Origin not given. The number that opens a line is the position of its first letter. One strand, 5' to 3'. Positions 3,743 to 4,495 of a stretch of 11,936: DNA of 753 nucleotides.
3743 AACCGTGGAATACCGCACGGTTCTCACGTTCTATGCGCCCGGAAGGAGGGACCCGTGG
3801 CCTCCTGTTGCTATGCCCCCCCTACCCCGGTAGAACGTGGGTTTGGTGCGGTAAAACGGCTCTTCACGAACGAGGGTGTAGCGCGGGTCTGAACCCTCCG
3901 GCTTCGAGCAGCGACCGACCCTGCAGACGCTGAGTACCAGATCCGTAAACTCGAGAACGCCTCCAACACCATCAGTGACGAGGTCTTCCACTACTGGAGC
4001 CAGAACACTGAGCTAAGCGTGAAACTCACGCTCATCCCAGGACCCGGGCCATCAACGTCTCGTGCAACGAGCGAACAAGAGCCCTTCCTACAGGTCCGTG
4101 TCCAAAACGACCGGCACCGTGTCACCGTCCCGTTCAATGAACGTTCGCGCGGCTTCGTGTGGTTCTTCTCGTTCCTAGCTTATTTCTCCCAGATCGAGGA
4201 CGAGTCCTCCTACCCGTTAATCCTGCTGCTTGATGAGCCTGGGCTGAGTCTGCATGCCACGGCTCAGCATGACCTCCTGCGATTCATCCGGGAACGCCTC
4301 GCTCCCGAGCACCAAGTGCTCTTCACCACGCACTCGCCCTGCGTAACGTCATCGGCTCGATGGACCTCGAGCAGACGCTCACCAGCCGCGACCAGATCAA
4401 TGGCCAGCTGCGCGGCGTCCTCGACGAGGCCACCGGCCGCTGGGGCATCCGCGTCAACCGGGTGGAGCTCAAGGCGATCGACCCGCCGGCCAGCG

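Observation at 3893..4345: Three abrupt junctions in 450 bp: IS end | low-GC AAA ATPase core fragment | SPFH gene lacking its 5' half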

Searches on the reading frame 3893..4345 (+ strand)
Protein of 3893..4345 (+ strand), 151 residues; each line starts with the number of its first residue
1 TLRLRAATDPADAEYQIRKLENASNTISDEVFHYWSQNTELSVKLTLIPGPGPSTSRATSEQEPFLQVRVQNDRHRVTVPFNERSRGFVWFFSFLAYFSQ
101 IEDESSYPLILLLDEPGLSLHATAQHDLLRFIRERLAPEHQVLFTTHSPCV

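Call 8: search_protein_families(library=pfam, proteins=[window:3893-4345:+], max_evalue=0.01)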
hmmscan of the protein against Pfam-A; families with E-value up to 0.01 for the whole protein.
window:3893-4345:+ (151 aa): 2 families
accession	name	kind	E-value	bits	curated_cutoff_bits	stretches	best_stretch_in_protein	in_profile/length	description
PF13304.12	AAA_21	-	1.8e-11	45.1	27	1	19-149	164-300/304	AAA domain, putative AbiEii toxin, Type IV TA system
PF13175.12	AAA_15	-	2.4e-09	37.7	32.1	1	17-149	246-371/374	AAA ATPase domain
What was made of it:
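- Checked: (3) The 3893-4345 translation hits Pfam AAA_21 (45.1 bits, cutoff 27, profile 164-300 of 304) and AAA_15 (37.7 bits, cutoff 32.1) (call 8).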

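Call 14: find_homologous_proteins(query=window:3893-4339:+)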
Query window:3893-4339:+ (149 aa): 142 proteins with E <= 0.001 among 179 candidates; the best 120 are listed.
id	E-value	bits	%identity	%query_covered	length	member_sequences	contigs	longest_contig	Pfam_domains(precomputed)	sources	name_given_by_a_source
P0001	2.6e-51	191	66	94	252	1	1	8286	PF13175.13,PF13304.13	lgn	-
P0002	5.8e-48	180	66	87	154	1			PF13175.13,PF13304.13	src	-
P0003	1.6e-47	179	61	95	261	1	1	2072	PF13175.13,PF13304.13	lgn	-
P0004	1.0e-42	163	61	91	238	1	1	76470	PF13175.13,PF13304.13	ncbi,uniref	ncbi:AAA family ATPase [Amycolatopsis sp. NPDC051128]|uniref:ATP-dependent nuclease n=1 Tax=Amycolat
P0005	1.0e-39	154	62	78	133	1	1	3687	-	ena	-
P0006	4.0e-39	152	73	67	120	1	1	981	-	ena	-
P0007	4.8e-37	145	64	76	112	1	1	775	-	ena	-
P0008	5.3e-37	145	61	83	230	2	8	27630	-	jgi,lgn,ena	jgi:hypothetical protein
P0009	1.7e-35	140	52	88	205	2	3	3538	PF13175.13,PF13304.13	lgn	-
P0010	2.4e-35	140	86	52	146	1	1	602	PF13175.13,PF13304.13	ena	-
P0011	3.5e-35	139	61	79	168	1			-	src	-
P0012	1.8e-34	137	67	60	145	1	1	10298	PF13175.13,PF13304.13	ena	-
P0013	1.3e-33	134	67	66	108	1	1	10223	PF13175.13,PF13304.13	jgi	jgi:predicted ATP-dependent endonuclease of OLD family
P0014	1.8e-33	133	50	88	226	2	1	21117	PF13175.13,PF13304.13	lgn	-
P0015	3.1e-33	133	72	58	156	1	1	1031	PF13175.13,PF13304.13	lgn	-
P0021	1.2e-31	127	96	45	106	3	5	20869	-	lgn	-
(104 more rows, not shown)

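Call 15: search_dna_similar(query=window:3893-4339:+, collection=plasmids, mode=protein)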
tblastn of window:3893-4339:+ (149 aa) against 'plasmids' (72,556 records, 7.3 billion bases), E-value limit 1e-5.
Records with a match: 88; places in all: 89; records where one place covers at least 80% of the query: 59.
Best place of each record, by identity: 60-80% 3; <60% 85.
By first word of the organism name: Acinetobacter 20; Streptomyces 14; Enterobacter 10; Sinorhizobium 6; Klebsiella 4; Rhodococcus 3; Caballeronia 2; Acidovorax 2; Paracoccus 2; Bacillus 2; and 21 more.
By predicted mobility (MOB-suite, as given by PLSDB): non-mobilizable 38; mobilizable 31; conjugative 19.
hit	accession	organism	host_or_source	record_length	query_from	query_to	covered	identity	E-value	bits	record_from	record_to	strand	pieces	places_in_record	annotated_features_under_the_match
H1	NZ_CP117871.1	Arthrobacter agilis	cell culture,Middle part of the water ...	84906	9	149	95%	66.7%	1e-55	193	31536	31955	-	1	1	AAA family ATPase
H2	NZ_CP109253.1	Streptomyces anulatus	-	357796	9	149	95%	64.1%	6e-51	180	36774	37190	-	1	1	AAA family ATPase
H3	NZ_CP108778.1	Embleya sp. NBC_00896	-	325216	14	149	91%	62.6%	2e-49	176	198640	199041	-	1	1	AAA family ATPase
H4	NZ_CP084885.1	Natrinema zhouii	pure culture,Salt mine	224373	13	149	92%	51.1%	1e-31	125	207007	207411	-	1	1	AAA family ATPase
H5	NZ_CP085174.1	Streptomyces longhuiensis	plant,whole organism,soil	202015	12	149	93%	50.4%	9e-33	128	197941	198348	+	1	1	AAA family ATPase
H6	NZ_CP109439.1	Streptomyces sp. NBC_01483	-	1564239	6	149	97%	48.0%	2e-32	127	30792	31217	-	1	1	none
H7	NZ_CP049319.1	Caballeronia sp. SBC2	whole organism,soil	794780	19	149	88%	52.7%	2e-36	139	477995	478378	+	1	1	AAA family ATPase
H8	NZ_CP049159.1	Caballeronia sp. SBC1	whole organism,soil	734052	19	149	88%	52.7%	2e-36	138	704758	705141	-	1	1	AAA family ATPase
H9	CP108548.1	Streptomyces globisporus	-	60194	12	149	93%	50.0%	3e-31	124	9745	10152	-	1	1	AAA family ATPase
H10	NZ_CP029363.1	Streptomyces globisporus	tomato,cultured microbe,flower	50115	12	149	93%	50.0%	5e-31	123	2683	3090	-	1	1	AAA family ATPase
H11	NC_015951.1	Streptomyces violaceusniger Tu 4113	-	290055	6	149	97%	47.4%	1e-32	128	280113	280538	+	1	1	AAA family ATPase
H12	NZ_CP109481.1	Streptomyces sp. NBC_01450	-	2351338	12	149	93%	49.3%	5e-32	126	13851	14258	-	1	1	none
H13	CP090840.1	Streptomyces viridifaciens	Whole organism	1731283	19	149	88%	51.9%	1e-33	130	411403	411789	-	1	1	AAA family ATPase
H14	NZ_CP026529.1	Sinorhizobium meliloti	Medicago sativa L. subsp. ambigua,Cell ...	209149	19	149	88%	51.9%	1e-37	142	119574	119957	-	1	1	AAA family ATPase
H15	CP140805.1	Rhizobium johnstonii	Trifolium pratense,whole organism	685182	19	149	88%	51.9%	7e-37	140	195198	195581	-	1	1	AAA family ATPase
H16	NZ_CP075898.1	Exiguobacterium acetylicum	cell culture,litchi pericarp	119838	9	149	95%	46.5%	8e-36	137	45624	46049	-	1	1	AAA family ATPase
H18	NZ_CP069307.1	Rhodococcus aetherivorans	monoisolate,Minnesota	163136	12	149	93%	47.1%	4e-29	118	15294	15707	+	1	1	AAA family ATPase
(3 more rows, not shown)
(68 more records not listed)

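Call 16: get_annotated_region(hit=H1, flank=6000)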
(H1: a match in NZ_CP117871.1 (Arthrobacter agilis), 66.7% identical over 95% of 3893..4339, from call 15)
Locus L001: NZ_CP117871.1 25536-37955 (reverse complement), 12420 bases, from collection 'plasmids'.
description: Arthrobacter agilis strain TMP24 plasmid pAAG24-85, complete sequence
organism: Arthrobacter agilis (NCBI taxid 37921)
taxonomy: Bacteria; Actinomycetota; Actinomycetes; Micrococcales; Micrococcaceae; Arthrobacter; Arthrobacter agilis
host: -; source: cell culture,Middle part of the water column of temporary meltwater pond; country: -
typing (MOB-suite, as given by PLSDB): non-mobilizable
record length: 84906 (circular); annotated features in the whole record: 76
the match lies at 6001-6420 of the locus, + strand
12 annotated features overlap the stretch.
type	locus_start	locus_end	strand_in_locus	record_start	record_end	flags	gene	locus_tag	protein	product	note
CDS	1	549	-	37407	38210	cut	-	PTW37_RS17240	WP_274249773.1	MerR family transcriptional regulator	-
CDS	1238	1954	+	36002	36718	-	-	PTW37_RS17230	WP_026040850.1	VIT family protein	-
CDS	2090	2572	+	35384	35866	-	-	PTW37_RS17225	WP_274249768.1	hypothetical protein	-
CDS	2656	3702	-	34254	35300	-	-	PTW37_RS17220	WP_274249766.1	NAD(P)-dependent alcohol dehydrogenase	-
CDS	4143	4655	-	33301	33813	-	-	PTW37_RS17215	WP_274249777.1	recombinase family protein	GO:0006310 - DNA recombination [Evidence IEA]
CDS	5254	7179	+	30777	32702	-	-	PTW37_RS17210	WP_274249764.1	AAA family ATPase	-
CDS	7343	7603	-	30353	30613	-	-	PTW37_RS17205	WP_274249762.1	DUF6221 family protein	-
CDS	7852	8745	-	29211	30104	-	-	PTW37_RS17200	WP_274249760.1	LysM peptidoglycan-binding domain-containing protein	-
CDS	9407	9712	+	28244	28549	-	-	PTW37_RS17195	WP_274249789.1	metal-sensitive transcriptional regulator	-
CDS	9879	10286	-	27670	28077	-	-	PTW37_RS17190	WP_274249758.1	four-helix bundle copper-binding protein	-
CDS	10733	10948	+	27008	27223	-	-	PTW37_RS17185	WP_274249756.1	heavy metal-associated domain-containing protein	-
CDS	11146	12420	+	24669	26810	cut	-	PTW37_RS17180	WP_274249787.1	copper-translocating P-type ATPase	GO:0006825 - copper ion transport [Evidence IEA]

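Call 17: get_annotated_region(hit=H2, flank=6000)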
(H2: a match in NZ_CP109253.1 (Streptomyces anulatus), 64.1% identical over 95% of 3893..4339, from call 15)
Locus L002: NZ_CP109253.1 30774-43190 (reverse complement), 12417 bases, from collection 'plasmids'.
description: Streptomyces anulatus strain NBC 01654 plasmid unnamed1, complete sequence
organism: Streptomyces anulatus (NCBI taxid 1892)
taxonomy: Bacteria; Actinomycetota; Actinomycetes; Kitasatosporales; Streptomycetaceae; Streptomyces; Streptomyces anulatus
host: -; source: -; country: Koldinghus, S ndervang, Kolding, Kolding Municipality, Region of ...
typing (MOB-suite, as given by PLSDB): mobilizable; replicon rep_cluster_1910; relaxase MOBF
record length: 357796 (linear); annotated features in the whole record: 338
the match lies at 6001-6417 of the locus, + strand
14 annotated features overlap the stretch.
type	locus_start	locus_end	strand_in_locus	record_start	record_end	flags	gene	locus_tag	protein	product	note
CDS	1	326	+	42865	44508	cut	-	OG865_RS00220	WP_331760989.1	penicillin-binding transpeptidase domain-containing protein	-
CDS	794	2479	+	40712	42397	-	-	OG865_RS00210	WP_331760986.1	hypothetical protein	-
CDS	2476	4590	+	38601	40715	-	-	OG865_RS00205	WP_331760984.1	integrase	-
CDS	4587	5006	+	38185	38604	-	-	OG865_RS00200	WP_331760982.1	hypothetical protein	-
CDS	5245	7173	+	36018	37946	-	-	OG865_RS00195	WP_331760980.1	AAA family ATPase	-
CDS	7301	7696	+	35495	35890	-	-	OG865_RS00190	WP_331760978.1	hypothetical protein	-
CDS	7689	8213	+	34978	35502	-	-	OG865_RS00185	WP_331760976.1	sigma-70 family RNA polymerase sigma factor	GO:0006352 - DNA-templated transcription initiation [Evidence IEA]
CDS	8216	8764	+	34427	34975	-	-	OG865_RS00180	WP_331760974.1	hypothetical protein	-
CDS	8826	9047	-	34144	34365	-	-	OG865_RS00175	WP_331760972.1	hypothetical protein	-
CDS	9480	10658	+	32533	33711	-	-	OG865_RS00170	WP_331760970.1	hypothetical protein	-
CDS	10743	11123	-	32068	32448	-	-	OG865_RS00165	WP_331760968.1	hypothetical protein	-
CDS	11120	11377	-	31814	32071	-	-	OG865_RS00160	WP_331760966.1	hypothetical protein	-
CDS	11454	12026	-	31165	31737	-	-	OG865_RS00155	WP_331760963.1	hypothetical protein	-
CDS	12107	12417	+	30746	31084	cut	-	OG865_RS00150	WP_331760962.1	hypothetical protein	-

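Call 19: find_encoding_contigs(protein=P0021, flank=10000, max_places=6)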
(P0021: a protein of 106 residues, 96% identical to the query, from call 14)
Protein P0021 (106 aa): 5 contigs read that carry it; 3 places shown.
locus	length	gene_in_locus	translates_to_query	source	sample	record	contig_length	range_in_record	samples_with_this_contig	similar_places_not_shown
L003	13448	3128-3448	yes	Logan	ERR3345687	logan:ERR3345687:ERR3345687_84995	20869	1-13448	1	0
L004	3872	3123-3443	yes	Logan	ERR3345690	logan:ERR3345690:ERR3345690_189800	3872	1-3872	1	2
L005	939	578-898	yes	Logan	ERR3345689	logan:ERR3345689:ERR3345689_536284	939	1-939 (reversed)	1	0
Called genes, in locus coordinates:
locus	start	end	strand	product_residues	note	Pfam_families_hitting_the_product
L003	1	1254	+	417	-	?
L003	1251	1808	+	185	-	PF06634:DUF1156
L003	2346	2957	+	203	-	-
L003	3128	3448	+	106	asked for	-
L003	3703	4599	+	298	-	PF01145:Band_7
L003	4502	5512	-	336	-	PF00356:LacI, PF13377:Peripla_BP_3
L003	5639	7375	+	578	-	PF00128:Alpha-amylase, PF16657:Malt_amylase_C (faint)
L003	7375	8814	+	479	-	PF00083:Sugar_tr, PF07690:MFS_1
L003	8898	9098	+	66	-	-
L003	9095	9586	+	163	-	-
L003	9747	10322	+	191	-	-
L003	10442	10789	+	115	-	PF01527:HTH_Tnp_1 (weak)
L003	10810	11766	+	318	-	PF00665:rve, PF13683:rve_3, PF13333:rve_2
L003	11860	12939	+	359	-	PF17761:DUF1016_N, PF06250:YhcG_C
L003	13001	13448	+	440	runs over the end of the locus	PF18731:HEPN_Swt1, PF04465:DUF499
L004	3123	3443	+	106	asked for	-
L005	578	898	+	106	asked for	-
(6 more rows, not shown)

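Call 39: search_protein_families(library=padloc, proteins=[window:3893-4339:+, L001:5254-7179:+, L002:5245-7173:+, L003:1-1254:+, L003:1251-1808:+, L003:2346-2957:+, L003:11860-12939:+, L003:13001-13447:+], max_evalue=0.001)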
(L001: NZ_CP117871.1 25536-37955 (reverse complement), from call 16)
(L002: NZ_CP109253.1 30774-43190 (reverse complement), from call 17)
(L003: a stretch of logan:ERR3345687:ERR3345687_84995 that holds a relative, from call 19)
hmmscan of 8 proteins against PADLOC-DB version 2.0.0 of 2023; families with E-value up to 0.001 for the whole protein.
window:3893-4339:+ (149 aa): 37 families (the best 25 are shown)
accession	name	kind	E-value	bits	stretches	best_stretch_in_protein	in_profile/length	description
PDLC02980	AriA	-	1.7e-12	45.9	1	21-149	166-300/304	-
PDLC02979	AriA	-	1.5e-10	39.5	1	30-149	278-370/373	-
PDLC02981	AriAB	-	2.8e-08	30.9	1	67-149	296-374/694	-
PDLC04164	AriA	-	1.2e-07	29.6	1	108-149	193-233/253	-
PDLC02914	ATPase-Toprim_I-B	-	5.3e-07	27.2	1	98-149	196-245/443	-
PDLC00274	PtuA1|PtuA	-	5.5e-07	27.2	1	67-149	268-346/438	AAA ATPase domain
PDLC02358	Old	-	3.1e-06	24.3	1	95-149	272-326/578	Old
PDLC02335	AbiLi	-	3.8e-06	24.2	1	44-148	172-237/326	AbiLi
PDLC04176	HEC-01A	-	5.1e-06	24.1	1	100-148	269-317/371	-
PDLC02915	ATPase-Toprim_I-B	-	5.2e-06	23.5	1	94-149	242-296/623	-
PDLC00273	PtuA1|PtuA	-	9e-06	23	1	68-149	187-266/375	AAA ATPase domain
PDLC04033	PD-T4-4_A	-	9.6e-06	23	1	109-149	327-367/460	-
PDLC04178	HEC-01A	-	1.7e-05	22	1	66-149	247-328/399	-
PDLC00091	GajA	-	1.7e-05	21.9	1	93-149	281-339/627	AAA ATPase domain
PDLC00075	GajA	-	2.5e-05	21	1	56-149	220-307/536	AAA ATPase domain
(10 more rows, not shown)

L001:5254-7179:+ (641 aa): 94 families (the best 25 are shown)
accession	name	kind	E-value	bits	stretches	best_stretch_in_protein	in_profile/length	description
PDLC02358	Old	-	4.3e-21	73.3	1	335-508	272-447/578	Old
PDLC02979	AriA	-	5.9e-20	70.4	2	281-392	288-373/373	-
PDLC02980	AriA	-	7.4e-15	53.7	1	262-393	166-304/304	-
PDLC00091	GajA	-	3e-13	47.5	1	333-470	281-418/627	AAA ATPase domain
PDLC00086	GajA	-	7.6e-12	42.8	1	311-514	269-469/600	AAA ATPase domain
PDLC02335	AbiLi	-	9.2e-12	42.6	1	3-399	50-245/326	AbiLi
PDLC04164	AriA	-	4.6e-11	40.8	1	345-391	190-235/253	-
PDLC00071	GajA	-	5e-11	40.1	1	350-502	276-427/588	AAA ATPase domain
PDLC00290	PtuA1|PtuA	-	6.2e-11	40.3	1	335-416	257-336/414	AAA ATPase domain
PDLC00067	GajA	-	9e-11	38.9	1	339-426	296-380/604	AAA ATPase domain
PDLC00102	GajA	-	9.8e-11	38.8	1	341-458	281-390/532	AAA ATPase domain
PDLC00278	PtuA1|PtuA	-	1.1e-10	39.4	1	1-55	1-54/436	AAA ATPase domain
PDLC00096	GajA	-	1.2e-10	38.8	1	342-466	284-409/630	AAA ATPase domain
PDLC00267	PtuA1|PtuA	-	1.7e-10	38.6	1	341-405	279-342/438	AAA ATPase domain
PDLC00085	GajA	-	2.9e-10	37.5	0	380-514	318-446/580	AAA ATPase domain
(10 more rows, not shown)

L002:5245-7173:+ (642 aa): 98 families (the best 25 are shown)
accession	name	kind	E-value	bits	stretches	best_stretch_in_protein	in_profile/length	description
PDLC02979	AriA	-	2.2e-21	75.1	2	308-394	290-373/373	-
PDLC02358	Old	-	5e-20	69.8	1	338-511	273-448/578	Old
PDLC02980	AriA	-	1e-17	63.1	2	278-395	216-304/304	-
PDLC00075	GajA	-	1.7e-12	44.7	1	338-531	260-441/536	AAA ATPase domain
PDLC02335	AbiLi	-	3.1e-12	44.2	1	2-404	49-247/326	AbiLi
PDLC02915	ATPase-Toprim_I-B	-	8.4e-12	42.7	2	336-395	242-300/623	-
PDLC00067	GajA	-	1.5e-11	41.5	2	348-597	303-542/604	AAA ATPase domain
PDLC04164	AriA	-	3.8e-11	41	1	350-393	193-235/253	-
PDLC04135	mad3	-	4e-11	41.1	2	352-404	286-339/374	mads_3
PDLC02914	ATPase-Toprim_I-B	-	1.3e-10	39.1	2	5-48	4-49/443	-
PDLC02981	AriAB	-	1.5e-10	38.4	1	344-394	325-377/694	-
PDLC04178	HEC-01A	-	1.6e-10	38.6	1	251-414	186-352/399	-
PDLC00271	PtuA1|PtuA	-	2e-10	38.8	1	1-44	1-43/421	AAA ATPase domain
PDLC00278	PtuA1|PtuA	-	4.7e-10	37.3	1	1-44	1-43/436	AAA ATPase domain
PDLC00090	GajA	-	5.4e-10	36.6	1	1-92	1-89/659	AAA ATPase domain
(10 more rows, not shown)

L003:1-1254:+ (417 aa): 6 families
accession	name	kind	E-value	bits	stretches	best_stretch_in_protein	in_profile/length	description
PDLC00659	HmaA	-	2.4e-77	258.8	1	1-403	753-1159/1176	SNF2 helicase / DEAD-box helicase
PDLC03965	TmtA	-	4.5e-17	59.4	1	280-381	1228-1329/1370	-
PDLC03969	TmtA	-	6.5e-17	58.4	1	286-372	1381-1471/1563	-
PDLC03964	TmtA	-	1.2e-12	44.7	1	318-392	1448-1519/1538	-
PDLC03966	TmtA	-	5.6e-10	35.7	1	288-372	1522-1613/1655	-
PDLC05008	PDC-S36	-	1.1e-06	26.6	1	321-369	197-246/280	-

L003:1251-1808:+ (185 aa): 8 families
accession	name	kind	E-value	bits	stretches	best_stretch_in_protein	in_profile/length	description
PDLC00660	HmaB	-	3.6e-61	205.2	1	18-185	5-194/967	DNA-adenine methylase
PDLC00661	HmaB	-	2.3e-59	199.2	1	19-184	5-192/973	DNA-adenine methylase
PDLC02189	DUF1156_MTase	-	3.7e-12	43.3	1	116-171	150-205/944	-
PDLC03233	MTase_II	-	1.7e-11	41.4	1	21-167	31-159/731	Type II methyltransferase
PDLC03314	MTase_II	-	3.4e-08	30.1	1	117-169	151-203/944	Type II methyltransferase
PDLC03352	MTase_II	-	3.7e-06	23.1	1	132-177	94-139/1023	Type II methyltransferase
PDLC03322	MTase_II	-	1.4e-05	22.2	1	126-166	61-101/446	Type II methyltransferase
PDLC03367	MTase_II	-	0.00013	18.4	0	132-167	44-79/633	Type II methyltransferase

L003:2346-2957:+ (203 aa): 5 families
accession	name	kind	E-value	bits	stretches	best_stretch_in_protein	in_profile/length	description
PDLC00660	HmaB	-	5.9e-63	211.1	1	2-201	400-600/967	DNA-adenine methylase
PDLC00661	HmaB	-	1.9e-58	196.1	1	2-201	401-601/973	DNA-adenine methylase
PDLC03352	MTase_II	-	5.6e-17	58.9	1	17-199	409-596/1023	Type II methyltransferase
PDLC03233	MTase_II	-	6.6e-16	56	1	15-198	353-522/731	Type II methyltransferase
PDLC02189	DUF1156_MTase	-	3.2e-06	23.6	1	85-198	469-576/944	-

L003:11860-12939:+ (359 aa): 30 families (the best 25 are shown)
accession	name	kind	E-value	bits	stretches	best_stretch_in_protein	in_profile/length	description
PDLC04822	PDC-S02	-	1.1e-107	358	1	22-305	9-293/294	-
PDLC04807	PDC-S02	-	2.1e-107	357.3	1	21-345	11-347/351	-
PDLC04795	PDC-S02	-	5.6e-80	267.2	1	19-341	20-348/357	-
PDLC04831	PDC-S02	-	6e-76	254.2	1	20-333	8-327/346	-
PDLC04810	PDC-S02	-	2.8e-69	232.1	1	21-332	9-339/355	-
PDLC04803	PDC-S02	-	2.3e-68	228.8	1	87-342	5-263/269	-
PDLC04817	PDC-S02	-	8.5e-56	187.6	2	18-209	3-205/286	-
PDLC04813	PDC-S02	-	1.6e-46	156.4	1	183-341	7-166/175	-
PDLC04820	PDC-S02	-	8.5e-46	154.5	1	6-335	9-318/332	-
PDLC04825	PDC-S02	-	4e-39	132.5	1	20-169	11-160/193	-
PDLC04827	PDC-S02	-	9.4e-37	124.8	1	21-235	8-230/234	-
PDLC04821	PDC-S02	-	1.3e-32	110.7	1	24-141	11-128/133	-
PDLC04812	PDC-S02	-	4.6e-27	92.8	1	24-165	9-148/151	-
PDLC04826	PDC-S02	-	3e-26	90.4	1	25-223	13-216/222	-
PDLC01464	PD_DExK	-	3.5e-25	86.8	1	122-257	1-126/126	"CAS-I,CAS-II,CAS-III,CAS-IV,CAS-V,CAS-VI; associated"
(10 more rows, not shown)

L003:13001-13447:+ (149 aa): 0 families
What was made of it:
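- Closest known: Gabija GajA, Septu/retron PtuA, PARIS AriA. Same: They share the AAA_15/AAA_21 ATPase core, and their PADLOC models hit the fragment (call 39).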
